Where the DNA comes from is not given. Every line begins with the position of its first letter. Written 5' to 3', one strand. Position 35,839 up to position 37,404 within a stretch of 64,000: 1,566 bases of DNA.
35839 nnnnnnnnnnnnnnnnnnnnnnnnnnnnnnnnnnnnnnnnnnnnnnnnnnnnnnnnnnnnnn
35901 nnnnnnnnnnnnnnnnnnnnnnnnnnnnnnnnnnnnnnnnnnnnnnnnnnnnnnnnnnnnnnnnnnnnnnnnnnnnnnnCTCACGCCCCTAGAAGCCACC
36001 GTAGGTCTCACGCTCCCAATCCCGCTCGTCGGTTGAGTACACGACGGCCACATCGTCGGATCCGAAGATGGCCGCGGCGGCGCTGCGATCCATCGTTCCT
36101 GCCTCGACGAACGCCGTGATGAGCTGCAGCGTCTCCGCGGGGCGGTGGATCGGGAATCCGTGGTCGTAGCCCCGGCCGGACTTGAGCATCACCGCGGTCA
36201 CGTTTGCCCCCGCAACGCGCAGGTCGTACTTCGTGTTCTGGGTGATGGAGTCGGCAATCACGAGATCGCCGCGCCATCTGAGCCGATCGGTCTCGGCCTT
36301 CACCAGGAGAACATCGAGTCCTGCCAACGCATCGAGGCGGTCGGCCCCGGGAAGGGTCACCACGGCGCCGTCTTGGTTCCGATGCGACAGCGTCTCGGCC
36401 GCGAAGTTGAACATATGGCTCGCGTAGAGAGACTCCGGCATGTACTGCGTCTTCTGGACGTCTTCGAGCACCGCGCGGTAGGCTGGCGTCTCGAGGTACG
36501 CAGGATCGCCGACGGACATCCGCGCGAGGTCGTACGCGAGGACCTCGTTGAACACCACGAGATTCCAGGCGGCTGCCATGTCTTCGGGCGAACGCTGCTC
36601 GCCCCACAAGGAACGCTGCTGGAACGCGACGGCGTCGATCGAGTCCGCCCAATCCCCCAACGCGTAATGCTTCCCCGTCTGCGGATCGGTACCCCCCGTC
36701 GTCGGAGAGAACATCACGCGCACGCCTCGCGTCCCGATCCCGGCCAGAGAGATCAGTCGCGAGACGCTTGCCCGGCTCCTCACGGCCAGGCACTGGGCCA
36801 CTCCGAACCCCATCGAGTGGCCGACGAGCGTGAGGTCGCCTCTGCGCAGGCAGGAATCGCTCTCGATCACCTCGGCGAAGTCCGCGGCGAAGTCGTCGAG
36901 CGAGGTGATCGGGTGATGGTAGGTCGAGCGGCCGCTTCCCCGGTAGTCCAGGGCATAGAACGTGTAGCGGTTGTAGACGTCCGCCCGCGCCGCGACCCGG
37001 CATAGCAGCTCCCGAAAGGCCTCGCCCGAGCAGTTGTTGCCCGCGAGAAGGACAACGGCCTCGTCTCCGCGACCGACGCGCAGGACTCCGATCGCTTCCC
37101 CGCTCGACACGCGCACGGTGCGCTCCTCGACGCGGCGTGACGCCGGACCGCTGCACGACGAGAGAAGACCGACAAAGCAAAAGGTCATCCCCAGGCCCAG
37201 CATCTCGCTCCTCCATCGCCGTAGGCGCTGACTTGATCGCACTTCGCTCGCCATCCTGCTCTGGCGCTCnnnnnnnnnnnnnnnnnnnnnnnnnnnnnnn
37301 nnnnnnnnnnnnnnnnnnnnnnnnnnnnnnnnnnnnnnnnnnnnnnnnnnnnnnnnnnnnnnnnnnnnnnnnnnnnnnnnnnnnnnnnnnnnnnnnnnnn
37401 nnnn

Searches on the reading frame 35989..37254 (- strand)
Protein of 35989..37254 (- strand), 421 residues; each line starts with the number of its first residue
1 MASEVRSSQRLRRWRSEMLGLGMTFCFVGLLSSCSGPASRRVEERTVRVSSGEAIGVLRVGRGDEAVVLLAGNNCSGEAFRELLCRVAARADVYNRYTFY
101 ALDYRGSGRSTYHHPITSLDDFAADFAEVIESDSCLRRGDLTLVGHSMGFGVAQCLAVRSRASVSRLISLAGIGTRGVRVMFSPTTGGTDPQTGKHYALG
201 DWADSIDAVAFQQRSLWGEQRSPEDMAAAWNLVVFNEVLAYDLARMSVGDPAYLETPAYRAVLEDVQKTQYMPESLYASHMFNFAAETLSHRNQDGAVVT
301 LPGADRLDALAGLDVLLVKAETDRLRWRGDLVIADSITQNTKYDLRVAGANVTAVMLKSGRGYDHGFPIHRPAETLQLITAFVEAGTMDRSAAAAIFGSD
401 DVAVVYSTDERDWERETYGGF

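Call 4: search_protein_families(library=pfam, proteins=[window:35989-37254:-], max_evalue=0.001)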
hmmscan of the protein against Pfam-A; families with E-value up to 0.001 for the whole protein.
window:35989-37254:- (421 aa): 3 families
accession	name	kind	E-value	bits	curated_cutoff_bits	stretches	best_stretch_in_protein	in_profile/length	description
PF00561.26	Abhydrolase_1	-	5.7e-11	43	25.8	1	66-205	2-142/245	alpha/beta hydrolase fold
PF12697.13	Abhydrolase_6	-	2.4e-10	41.9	26.3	1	67-375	1-214/217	Alpha/beta hydrolase family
PF12146.15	Hydrolase_4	-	4.6e-09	36.4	27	1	95-171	30-108/239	Serine aminopeptidase, S33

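Call 5: search_protein_families(library=ncbifam, proteins=[window:35989-37254:-], max_evalue=0.001)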
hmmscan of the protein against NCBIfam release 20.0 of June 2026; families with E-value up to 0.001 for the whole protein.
window:35989-37254:- (421 aa): 9 families
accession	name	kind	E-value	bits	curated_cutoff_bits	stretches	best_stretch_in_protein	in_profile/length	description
NF050089.1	i_nPHAscl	equivalog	8e-24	84.2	300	1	47-286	1-214/288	intracellular short-chain-length polyhydroxyalkanoate depolymerase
NF011457.0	PRK14875.1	equivalog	1.2e-09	37.7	307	1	43-174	111-235/372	acetoin dehydrogenase dihydrolipoyllysine-residue acetyltransferase subunit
NF051487.1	bifunc_PcaCD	exception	2.1e-05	23.8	430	1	99-168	201-267/413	bifunctional 4-carboxymuconolactone decarboxylase/3-oxoadipate enol-lactonase PcaCD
TIGR02427.1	protocat_pcaD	equivalog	3.5e-05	23.3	255.85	1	94-168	37-108/251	3-oxoadipate enol-lactonase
NF051488.1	bifunc_PcaDC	exception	6.1e-05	22.3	390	1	95-170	37-109/375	bifunctional 3-oxoadipate enol-lactonase/4-carboxymuconolactone decarboxylase PcaDC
NF052610.1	macro_16_ester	equivalog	0.00018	21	420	1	64-169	23-124/281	alpha/beta fold macrolide esterase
NF045632.1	hydroxlase_HsaD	equivalog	0.00049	19.1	400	1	45-184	15-148/290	4,5:9,10-diseco-3-hydroxy-5,9,17-trioxoandrosta-1(10),2-diene-4-oate hydrolase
NF053693.1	esterase_mleCBF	exception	0.00052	19.5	564.5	1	63-171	22-126/279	CBF family alpha/beta fold macrolide esterase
NF041759.1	mac_hydro_EstT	equivalog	0.00082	18.6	450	0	63-171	21-125/278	macrolide hydrolase EstT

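Call 62: search_solved_structures(query=window:35989-37254:-, max_evalue=0.001)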
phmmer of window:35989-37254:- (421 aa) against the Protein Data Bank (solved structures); distinct sequences matched with E-value up to 0.001: 3.
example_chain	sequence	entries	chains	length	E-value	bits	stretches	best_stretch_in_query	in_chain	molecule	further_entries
8ynv_A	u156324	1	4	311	1.5e-13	53.6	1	46-187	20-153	poly(3-hydroxybutyrate) depolymerase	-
8ynw_A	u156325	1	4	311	3.8e-13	52.2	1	46-187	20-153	Poly(3-hydroxybutyrate) depolymerase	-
5h3h_A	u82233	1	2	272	0.00043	22.4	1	52-172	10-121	Abhydrolase domain-containing protein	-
